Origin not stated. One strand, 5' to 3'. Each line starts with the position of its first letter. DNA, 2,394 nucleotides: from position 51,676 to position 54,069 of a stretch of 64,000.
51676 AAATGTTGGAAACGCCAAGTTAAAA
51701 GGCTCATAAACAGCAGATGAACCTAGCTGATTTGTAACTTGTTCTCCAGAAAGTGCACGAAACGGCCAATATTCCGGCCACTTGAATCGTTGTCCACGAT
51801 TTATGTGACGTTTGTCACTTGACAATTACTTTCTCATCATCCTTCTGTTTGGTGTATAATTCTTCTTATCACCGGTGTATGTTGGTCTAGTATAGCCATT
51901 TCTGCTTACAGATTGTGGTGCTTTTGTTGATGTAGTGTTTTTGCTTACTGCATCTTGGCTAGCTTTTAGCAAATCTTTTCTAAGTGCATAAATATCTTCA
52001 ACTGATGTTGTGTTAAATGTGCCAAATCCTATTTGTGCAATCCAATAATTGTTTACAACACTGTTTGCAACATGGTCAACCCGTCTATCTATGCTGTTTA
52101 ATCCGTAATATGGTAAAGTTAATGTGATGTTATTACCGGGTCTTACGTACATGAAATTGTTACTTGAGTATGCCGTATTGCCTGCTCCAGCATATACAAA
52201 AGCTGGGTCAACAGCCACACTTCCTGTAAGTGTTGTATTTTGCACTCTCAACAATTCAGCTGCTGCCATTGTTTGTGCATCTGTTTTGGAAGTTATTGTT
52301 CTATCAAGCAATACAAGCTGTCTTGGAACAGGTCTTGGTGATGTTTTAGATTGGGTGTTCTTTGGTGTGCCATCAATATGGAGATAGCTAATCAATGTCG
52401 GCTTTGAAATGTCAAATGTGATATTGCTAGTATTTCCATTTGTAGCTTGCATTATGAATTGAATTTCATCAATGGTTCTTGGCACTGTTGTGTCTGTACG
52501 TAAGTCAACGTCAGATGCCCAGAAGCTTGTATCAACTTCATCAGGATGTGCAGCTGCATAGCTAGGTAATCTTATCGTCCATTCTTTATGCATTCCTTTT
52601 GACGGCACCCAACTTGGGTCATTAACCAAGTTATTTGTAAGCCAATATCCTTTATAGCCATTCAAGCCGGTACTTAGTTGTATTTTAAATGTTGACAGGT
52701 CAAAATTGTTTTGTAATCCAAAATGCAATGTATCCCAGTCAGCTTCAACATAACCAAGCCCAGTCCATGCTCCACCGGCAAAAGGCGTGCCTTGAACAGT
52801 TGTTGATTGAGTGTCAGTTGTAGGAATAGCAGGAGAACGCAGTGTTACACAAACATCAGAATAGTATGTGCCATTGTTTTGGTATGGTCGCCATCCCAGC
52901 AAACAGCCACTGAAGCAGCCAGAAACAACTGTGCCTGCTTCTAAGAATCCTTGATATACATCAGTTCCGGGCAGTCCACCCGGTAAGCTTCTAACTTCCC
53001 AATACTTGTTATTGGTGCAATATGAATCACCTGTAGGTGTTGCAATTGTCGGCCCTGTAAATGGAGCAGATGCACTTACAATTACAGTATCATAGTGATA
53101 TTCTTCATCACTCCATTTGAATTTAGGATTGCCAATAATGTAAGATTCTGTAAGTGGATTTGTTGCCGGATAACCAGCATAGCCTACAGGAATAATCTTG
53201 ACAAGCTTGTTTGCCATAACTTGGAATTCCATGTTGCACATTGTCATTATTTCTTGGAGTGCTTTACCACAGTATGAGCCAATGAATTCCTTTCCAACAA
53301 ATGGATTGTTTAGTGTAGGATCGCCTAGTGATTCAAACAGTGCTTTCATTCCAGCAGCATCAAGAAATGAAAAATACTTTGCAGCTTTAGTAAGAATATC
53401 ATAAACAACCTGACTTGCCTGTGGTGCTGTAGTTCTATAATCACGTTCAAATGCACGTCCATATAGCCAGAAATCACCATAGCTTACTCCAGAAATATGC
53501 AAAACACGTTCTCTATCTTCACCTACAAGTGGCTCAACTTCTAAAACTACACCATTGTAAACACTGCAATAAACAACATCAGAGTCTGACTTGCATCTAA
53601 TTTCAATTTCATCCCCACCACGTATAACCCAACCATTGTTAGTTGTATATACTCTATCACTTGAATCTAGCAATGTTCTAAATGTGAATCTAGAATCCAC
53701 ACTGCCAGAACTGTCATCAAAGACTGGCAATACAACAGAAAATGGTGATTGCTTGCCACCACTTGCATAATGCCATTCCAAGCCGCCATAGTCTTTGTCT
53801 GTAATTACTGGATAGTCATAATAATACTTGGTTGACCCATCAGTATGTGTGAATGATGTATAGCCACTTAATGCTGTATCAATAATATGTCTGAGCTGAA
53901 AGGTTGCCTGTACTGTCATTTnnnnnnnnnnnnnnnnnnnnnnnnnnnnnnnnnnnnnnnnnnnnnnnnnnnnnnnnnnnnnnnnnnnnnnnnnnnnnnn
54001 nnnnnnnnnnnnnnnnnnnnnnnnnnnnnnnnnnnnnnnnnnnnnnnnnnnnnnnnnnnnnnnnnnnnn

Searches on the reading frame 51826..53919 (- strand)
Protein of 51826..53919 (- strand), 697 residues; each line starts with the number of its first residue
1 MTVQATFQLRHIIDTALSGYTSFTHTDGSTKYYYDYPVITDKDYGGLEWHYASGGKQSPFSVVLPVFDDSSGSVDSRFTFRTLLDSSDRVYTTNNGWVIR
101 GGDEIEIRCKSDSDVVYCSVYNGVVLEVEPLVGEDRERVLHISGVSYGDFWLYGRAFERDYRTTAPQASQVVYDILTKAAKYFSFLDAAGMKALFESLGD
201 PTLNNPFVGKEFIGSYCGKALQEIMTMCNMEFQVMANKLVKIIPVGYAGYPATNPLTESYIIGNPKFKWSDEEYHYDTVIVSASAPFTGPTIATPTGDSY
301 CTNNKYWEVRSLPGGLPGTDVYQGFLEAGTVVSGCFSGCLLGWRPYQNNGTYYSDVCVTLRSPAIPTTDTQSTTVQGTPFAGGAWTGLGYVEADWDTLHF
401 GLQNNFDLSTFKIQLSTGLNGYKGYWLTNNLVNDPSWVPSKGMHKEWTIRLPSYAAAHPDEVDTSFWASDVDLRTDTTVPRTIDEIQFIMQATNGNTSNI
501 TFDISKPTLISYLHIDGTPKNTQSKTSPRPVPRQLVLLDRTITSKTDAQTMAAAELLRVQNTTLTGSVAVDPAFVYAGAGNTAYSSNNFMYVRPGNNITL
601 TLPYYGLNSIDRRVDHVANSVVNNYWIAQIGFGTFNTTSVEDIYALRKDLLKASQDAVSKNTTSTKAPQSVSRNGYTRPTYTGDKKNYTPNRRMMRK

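Call 4: search_protein_families(library=pfam, max_evalue=0.1, proteins=[window:51826-53919:-])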
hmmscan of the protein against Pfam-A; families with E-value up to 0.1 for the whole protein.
window:51826-53919:- (697 aa): 0 families

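Call 5: search_protein_families(library=phrogs, max_evalue=0.1, proteins=[window:51826-53919:-])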
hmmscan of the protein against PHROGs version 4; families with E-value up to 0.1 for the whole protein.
window:51826-53919:- (697 aa): 0 families
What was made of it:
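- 51826..53919 (-): p697, the large protein directly after the tape-measure gene. It is the presumed distal-tail or baseplate protein to which the anchors attach. No Pfam or PHROG match (calls 4, 5).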

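Call 15: find_related_loci(query=window:51826-53919:-, collection=viral_contigs, flank=10000)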
Query window:51826-53919:- (697 aa) in viral_contigs; peptide patterns used: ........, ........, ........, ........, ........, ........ (x = any residue, [..] = any of these).
10 stretches matched a pattern, but none encodes a relative of the query by tblastn (E <= 1e-3).

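Call 67: search_dna_similar(query=window:51826-53919:-, collection=phages, mode=protein, max_evalue=0.001, max_rows=10)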
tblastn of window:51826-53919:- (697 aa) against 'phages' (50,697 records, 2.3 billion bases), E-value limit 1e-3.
No match.
